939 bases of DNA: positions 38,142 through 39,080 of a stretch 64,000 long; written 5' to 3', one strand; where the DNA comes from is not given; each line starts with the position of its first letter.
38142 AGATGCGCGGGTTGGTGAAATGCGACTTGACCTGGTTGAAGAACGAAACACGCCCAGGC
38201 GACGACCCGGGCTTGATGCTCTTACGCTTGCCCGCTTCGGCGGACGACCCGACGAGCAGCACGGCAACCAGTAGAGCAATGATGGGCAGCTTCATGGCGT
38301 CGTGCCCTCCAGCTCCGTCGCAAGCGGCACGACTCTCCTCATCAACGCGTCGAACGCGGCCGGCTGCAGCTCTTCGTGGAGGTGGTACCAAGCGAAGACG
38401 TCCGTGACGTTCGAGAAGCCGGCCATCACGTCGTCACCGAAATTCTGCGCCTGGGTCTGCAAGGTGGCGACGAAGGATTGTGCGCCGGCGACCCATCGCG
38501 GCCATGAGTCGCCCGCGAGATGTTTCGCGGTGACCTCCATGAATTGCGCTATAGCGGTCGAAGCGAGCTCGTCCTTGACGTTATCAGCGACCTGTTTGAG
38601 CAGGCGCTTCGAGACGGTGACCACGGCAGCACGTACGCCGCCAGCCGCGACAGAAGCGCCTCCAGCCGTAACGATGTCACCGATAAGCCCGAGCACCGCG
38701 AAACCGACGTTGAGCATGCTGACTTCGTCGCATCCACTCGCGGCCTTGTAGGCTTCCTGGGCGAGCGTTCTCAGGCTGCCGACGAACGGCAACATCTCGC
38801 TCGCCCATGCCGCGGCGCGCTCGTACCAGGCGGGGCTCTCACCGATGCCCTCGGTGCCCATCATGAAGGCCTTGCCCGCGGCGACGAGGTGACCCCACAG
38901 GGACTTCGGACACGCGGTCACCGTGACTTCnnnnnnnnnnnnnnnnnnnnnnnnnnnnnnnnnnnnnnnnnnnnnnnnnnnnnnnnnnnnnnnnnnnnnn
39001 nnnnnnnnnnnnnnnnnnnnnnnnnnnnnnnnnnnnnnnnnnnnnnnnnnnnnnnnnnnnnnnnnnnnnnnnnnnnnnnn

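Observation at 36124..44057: Translationally coupled four-gene operon headed by a 1921-aa lipoprotein with a pre-toxin-like C-terminus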

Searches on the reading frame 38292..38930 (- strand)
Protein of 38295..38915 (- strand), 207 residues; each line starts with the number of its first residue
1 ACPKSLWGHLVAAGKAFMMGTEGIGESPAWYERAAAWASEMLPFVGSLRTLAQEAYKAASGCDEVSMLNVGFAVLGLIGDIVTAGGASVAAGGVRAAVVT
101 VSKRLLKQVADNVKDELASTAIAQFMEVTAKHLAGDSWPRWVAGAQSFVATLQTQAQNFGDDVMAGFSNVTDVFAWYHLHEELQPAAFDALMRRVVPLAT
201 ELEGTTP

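Call 10: search_protein_families(library=pfam, proteins=[window:38292-38900:-], max_evalue=10)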
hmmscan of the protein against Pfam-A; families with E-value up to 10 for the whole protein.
window:38292-38900:- (202 aa): 2 families
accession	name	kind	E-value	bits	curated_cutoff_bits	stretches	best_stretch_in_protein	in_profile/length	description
PF20315.3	DUF6611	-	0.097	13.2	27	1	26-116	43-132/168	Family of unknown function (DUF6611)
PF04888.17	SseC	-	0.17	11.9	30.2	1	48-151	103-217/312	Secretion system effector C (SseC) like family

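Call 21: find_homologous_proteins(query=window:38295-38915:-, max_evalue=0.01)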
Query window:38295-38915:-: 730 candidates shared short words with the query, none scored E <= 0.01.

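Call 25: search_solved_structures(query=window:38295-38915:-, max_evalue=10)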
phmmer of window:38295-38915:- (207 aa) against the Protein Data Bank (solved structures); distinct sequences matched with E-value up to 10: 1.
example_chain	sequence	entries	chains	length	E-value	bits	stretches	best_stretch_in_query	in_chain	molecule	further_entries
9vfj_1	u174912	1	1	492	0.23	14.6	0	17-47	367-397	LHCI-1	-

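Call 31: find_related_loci(query=A2, collection=metagenome_contigs, flank=10000)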
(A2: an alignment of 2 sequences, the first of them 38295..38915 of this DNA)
Query A2 (207 aa) in metagenome_contigs; peptide patterns used: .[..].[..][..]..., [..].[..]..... (x = any residue, [..] = any of these).
451 stretches matched a pattern, but none encodes a relative of the query by tblastn (E <= 1e-3).

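Call 47: search_protein_representatives(alignment_id=A2)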
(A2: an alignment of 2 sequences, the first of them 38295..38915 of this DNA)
Query: 2 sequences, 227 profile positions. Proteins with E-value up to 0.001 (for the whole library): 46; up to 1e-10: 37; up to 1e-30: 19. The best 46 are listed.
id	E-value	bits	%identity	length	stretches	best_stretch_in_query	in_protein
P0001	2.6e-123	426.5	-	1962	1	3-227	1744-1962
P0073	1.1e-53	198.8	-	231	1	3-227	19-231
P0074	9.7e-48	179.3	-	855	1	4-150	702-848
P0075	3.9e-47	177.3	-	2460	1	3-222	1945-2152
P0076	2.6e-45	171.3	-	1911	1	2-224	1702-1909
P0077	2.4e-44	168.2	-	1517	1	6-227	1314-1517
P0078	7.2e-44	166.6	-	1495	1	2-223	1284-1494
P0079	4.0e-41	157.6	-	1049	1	4-213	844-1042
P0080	1.1e-40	156.2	-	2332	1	2-211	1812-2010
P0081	3.3e-38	148.1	-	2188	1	3-212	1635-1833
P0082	5.9e-38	147.3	-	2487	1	2-223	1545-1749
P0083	1.9e-36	142.3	-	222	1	9-210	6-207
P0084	1.6e-35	139.3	-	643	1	4-205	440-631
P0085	7.5e-35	137.1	-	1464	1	2-189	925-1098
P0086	1.4e-34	136.2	-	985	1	5-214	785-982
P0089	1.2e-31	126.6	-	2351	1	2-204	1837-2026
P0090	9.5e-31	123.7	-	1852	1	3-195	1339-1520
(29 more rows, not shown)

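Call 50: find_encoding_contigs(protein=P0076, flank=10000, max_places=3)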
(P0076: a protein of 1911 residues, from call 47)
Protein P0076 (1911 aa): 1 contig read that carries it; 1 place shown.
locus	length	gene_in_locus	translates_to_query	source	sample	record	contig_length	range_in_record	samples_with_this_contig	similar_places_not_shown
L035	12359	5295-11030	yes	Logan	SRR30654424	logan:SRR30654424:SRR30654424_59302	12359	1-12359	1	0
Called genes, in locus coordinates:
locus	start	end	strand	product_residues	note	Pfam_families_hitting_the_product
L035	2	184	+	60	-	?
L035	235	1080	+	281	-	PF14805:THDPS_N_2, PF25087:GMPPB_C (faint), PF00132:Hexapep (weak), PF14602:Hexapep_2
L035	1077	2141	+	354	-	-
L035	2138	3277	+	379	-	PF00155:Aminotran_1_2, PF01041:DegT_DnrJ_EryC1, PF01053:Cys_Met_Meta_PP (weak)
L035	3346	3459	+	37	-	-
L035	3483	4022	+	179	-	PF04542:Sigma70_r2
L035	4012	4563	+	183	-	-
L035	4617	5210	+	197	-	PF01661:Macro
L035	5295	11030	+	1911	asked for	PF13385:Laminin_G_3 (faint)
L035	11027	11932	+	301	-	-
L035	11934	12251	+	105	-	-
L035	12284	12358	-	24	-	?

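Call 51: find_encoding_contigs(protein=P0077, flank=10000, max_places=3)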
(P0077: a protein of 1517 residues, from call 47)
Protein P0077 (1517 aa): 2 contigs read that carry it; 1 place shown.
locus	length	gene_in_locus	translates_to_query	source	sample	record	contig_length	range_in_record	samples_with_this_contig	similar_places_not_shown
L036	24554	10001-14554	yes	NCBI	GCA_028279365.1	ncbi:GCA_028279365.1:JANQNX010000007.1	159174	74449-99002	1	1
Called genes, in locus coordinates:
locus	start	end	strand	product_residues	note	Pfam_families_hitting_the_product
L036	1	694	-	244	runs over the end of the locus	PF12679:ABC2_membrane_2, PF13346:ABC2_membrane_5 (faint), PF12730:ABC2_membrane_4 (weak)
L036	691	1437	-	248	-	PF00005:ABC_tran, PF13175:AAA_15 (faint), PF13304:AAA_21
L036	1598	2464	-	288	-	PF01408:GFO_IDH_MocA, PF01488:Shikimate_DH (weak), PF02826:2-Hacid_dh_C (weak), PF03446:NAD_binding_2, PF03807:F420_oxidored, PF02153:PDH_N (weak), PF14833:NAD_binding_11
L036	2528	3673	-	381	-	PF23368:DUF7092, PF01435:Peptidase_M48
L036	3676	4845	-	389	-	PF05987:DUF898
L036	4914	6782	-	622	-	PF02784:Orn_Arg_deC_N, PF17810:Arg_decarb_HB, PF17944:Arg_decarbox_C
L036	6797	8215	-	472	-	PF01546:Peptidase_M20, PF07687:M20_dimer (weak)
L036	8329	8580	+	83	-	-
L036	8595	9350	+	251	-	PF01442:Apolipoprotein (weak), PF13442:Cytochrome_CBB3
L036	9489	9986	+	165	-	-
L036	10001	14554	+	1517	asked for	PF11949:DUF3466 (faint), PF02369:Big_1 (faint)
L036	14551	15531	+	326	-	-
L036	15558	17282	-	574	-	PF00512:HisKA, PF13581:HATPase_c_2 (weak), PF02518:HATPase_c, PF00072:Response_reg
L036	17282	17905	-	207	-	PF00072:Response_reg, PF00196:GerE, PF08281:Sigma70_r4_2 (weak)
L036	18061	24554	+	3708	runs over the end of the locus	-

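Call 61: search_protein_families(library=pfam, alignment_id=A5, max_evalue=1)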
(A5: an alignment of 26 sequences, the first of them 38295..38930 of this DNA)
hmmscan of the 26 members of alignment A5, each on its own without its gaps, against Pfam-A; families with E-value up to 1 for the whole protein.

A. member 1, window:38295-38930:- (212 aa): 2 families
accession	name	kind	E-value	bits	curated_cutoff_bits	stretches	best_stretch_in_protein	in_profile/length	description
PF20315.3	DUF6611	-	0.13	12.7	27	1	36-126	43-132/168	Family of unknown function (DUF6611)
PF04888.17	SseC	-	0.14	12.2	30.2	1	58-161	103-217/312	Secretion system effector C (SseC) like family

B. families by the number of members that match (of 26 scanned): 14 families
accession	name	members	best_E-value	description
PF04888.17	SseC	4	0.017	Secretion system effector C (SseC) like family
PF22294.1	DUF6966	2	0.0043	Domain of unknown function (DUF6966)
PF09005.15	FUBP_C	1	0.013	Far upstream element-binding protein, C-terminal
PF11292.14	DUF3093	1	0.015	Protein of unknown function (DUF3093)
PF22735.1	NNH3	1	0.019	NACHT N-terminal Helical domain 3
PF13816.12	Dehydratase_hem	1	0.033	Haem-containing dehydratase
PF14754.11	IFR3_antag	1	0.036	Papain-like auto-proteinase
PF18374.6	Enolase_like_N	1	0.055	Enolase N-terminal domain-like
PF22015.1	OSBS_N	1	0.066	O-succinylbenzoate synthase, N-terminal domain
PF04782.17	DUF632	1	0.075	Protein of unknown function (DUF632)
PF16311.10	TMEM100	1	0.1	Transmembrane protein 100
PF20315.3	DUF6611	1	0.13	Family of unknown function (DUF6611)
PF08376.15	NIT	1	0.13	Nitrate and nitrite sensing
PF14479.11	HeLo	1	0.23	Prion-inhibition and propagation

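Call 68: find_encoding_contigs(protein=P0082, flank=6000, max_places=2)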
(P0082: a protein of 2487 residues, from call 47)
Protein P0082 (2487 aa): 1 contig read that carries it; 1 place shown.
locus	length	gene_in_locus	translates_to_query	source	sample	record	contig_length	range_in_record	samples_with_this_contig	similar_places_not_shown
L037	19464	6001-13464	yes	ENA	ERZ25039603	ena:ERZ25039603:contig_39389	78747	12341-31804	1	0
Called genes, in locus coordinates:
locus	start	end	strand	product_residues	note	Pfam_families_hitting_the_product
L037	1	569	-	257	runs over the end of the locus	PF27129:FapBC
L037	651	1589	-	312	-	PF27129:FapBC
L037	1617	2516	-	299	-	PF27129:FapBC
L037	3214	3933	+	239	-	PF08281:Sigma70_r4_2, PF13384:HTH_23 (weak), PF00196:GerE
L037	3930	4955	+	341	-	PF13379:NMT1_2, PF09084:NMT1, PF12974:Phosphonate-bd (weak)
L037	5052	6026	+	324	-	PF03783:CsgG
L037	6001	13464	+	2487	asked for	PF01841:Transglut_core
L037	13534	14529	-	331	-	PF05036:SPOR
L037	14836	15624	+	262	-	-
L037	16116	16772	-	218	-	-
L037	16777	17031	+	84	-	-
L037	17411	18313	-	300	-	PF02515:CoA_transf_3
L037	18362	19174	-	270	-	PF02515:CoA_transf_3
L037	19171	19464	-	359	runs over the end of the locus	PF00067:p450, PF02515:CoA_transf_3 (faint)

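Call 69: find_encoding_contigs(protein=P0080, flank=6000, max_places=2)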
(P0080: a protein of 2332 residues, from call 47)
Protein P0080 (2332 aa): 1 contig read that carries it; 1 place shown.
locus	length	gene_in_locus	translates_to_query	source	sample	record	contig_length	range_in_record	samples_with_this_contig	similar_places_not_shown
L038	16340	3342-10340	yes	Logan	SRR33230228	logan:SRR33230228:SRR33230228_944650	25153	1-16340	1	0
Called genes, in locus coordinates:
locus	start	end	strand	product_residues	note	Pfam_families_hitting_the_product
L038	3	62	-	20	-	?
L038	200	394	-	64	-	-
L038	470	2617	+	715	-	PF10282:Lactonase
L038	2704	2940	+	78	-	-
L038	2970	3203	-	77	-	-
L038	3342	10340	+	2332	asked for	PF07691:PA14, PF13385:Laminin_G_3 (weak)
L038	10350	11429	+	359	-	PF13360:PQQ_2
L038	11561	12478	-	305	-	PF08808:RES (weak)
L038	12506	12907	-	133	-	PF09722:Xre_MbcA_ParS_C (faint)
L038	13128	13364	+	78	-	-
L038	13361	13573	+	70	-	-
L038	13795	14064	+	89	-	PF08681:TacA1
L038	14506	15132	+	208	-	-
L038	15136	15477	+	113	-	-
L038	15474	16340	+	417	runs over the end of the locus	-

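Call 71: predict_structure(alignment_id=A5)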
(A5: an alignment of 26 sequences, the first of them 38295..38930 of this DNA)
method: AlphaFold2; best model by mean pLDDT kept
length: 212 residues; sequences in the alignment: 26
mean_pLDDT: 75.4   pTM: 0.48
mean pLDDT of the five models: 75.4, 73.0, 69.8, 68.9, 64.5
residues with pLDDT >= 90: 27; 70-90: 121; 50-70: 50; < 50: 14
segments of 3 or more residues with pLDDT < 50: 1-5, 92-96, 117-119
pLDDT, mean of each block of 10 residues (from residue 1): 57 77 85 86 74 77 76 73 64 49 61 56 65 74 83 87 86 82 93 94 86 50
secondary structure, 60 per line:
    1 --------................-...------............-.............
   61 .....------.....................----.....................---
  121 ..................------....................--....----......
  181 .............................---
elements in order: H9-24 H35-46 H48-65 H72-92 H97-117 H121-138 H145-164 H167-170 H175-209

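Call 76: fold_search(model_id=the predicted structure, library=pdb)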
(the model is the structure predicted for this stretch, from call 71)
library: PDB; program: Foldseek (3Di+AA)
matches with E <= 10: 53; with E <= 0.001: 0
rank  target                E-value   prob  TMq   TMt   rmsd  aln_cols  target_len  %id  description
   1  7a5p_U                2.4e+00  0.13  0.27  0.06  20.6       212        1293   14  Human C Complex Spliceosome - Medium-resolution PERIPHERY (released 2020-10-14)
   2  8c6j_U                2.5e+00  0.12  0.27  0.06  20.4       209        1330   13  Human spliceosomal PM5 C* complex (released 2023-07-12)
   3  8fc8_A                2.5e+00  0.04  0.14  0.07  21.2       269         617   13  Cryo-EM structure of the human TRPV4 in complex with GSK1016790A (released 2023-07-12)
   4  8hdu_C                3.3e+00  0.20  0.28  0.34  15.9       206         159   12  De novo design cavitated protein without predefined topology (released 2023-01-18)
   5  8wk3_F                3.5e+00  0.04  0.15  0.15  18.8       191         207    8  Cryo-EM structure of the proximal rod-export apparatus and FlgF within the motor-hook complex in the CW state (released 2024-09-04)
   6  8hdu_E                4.5e+00  0.16  0.28  0.36  15.3       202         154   11  De novo design cavitated protein without predefined topology (released 2023-01-18)
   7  6z1b_B                4.5e+00  0.05  0.18  0.19  14.0       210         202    9  Structure of K52-acetylated RutR in complex with uracil. (released 2022-06-01)
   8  2gen                  4.5e+00  0.04  0.17  0.19  13.8       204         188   14  Structural Genomics, the crystal structure of a probable transcriptional regulator from Pseudomonas aeruginosa PAO1 (released 2006-04-18)
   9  9unw_C                4.5e+00  0.03  0.14  0.13  17.9       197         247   14  mouse PDCD5-TRiC complex (released 2026-03-25)
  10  8jvi_A                4.5e+00  0.03  0.15  0.06  21.0       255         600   10  Structure of human TRPV4 with antagonist A2 (released 2024-05-08)
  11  8hdu_B                5.1e+00  0.14  0.27  0.33  15.7       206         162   13  De novo design cavitated protein without predefined topology (released 2023-01-18)
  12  4ilo_A                5.1e+00  0.07  0.19  0.17  33.0       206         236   13  2.12A resolution structure of CT398 from Chlamydia trachomatis (released 2014-01-01)
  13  8oyy_A                5.1e+00  0.06  0.20  0.19  20.8       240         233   10  De novo designed soluble GPCR-like fold GLF_32 (released 2023-10-18)
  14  8hdu_A                5.4e+00  0.13  0.28  0.35  15.8       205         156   12  De novo design cavitated protein without predefined topology (released 2023-01-18)
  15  9fj2_C                5.4e+00  0.06  0.15  0.18  15.6       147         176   11  Rubrerythrin from Clostridium difficile P28 (released 2025-06-11)
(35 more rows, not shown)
